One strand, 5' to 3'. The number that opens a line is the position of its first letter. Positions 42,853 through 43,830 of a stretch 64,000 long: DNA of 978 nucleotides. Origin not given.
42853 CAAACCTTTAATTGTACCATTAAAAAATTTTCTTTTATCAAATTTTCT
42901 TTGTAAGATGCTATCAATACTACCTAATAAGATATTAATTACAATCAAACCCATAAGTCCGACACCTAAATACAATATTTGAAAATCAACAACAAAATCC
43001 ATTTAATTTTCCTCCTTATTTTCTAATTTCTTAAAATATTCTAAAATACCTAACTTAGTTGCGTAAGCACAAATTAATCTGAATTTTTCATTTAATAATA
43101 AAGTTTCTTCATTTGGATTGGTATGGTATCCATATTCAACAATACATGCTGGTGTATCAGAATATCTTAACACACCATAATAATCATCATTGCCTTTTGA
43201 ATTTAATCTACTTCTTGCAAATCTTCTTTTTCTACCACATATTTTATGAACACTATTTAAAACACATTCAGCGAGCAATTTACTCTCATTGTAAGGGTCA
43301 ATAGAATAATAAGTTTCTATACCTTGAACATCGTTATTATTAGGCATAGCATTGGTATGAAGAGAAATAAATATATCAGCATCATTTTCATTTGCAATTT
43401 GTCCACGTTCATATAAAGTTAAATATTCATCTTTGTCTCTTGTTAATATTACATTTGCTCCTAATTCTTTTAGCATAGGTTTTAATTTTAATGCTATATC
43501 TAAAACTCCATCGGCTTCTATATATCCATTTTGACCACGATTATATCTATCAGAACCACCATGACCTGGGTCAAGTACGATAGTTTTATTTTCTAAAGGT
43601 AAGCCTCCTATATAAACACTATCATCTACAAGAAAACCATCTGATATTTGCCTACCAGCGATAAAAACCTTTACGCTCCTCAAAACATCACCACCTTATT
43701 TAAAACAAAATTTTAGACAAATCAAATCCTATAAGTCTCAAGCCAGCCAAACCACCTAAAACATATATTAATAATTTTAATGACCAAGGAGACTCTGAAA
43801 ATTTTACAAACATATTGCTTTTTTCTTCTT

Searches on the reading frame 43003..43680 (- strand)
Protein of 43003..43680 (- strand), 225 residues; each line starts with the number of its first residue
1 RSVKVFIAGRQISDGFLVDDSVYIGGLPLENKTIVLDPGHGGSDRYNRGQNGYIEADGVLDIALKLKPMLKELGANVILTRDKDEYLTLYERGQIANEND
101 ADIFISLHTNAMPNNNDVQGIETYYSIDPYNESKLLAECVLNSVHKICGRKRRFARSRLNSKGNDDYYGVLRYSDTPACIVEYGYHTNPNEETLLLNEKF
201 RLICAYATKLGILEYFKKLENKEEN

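Call 21: search_protein_families(library=phrogs, proteins=[window:43003-43680:-], max_evalue=0.00001)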
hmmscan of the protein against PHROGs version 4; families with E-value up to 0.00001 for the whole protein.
window:43003-43680:- (225 aa): 2 families
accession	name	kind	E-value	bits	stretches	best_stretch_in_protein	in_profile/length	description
phrog_435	-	lysis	3.4e-31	109.8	1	29-217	110-286/556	endolysin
phrog_2742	-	lysis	3.2e-19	70.5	1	33-217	3-182/318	endolysin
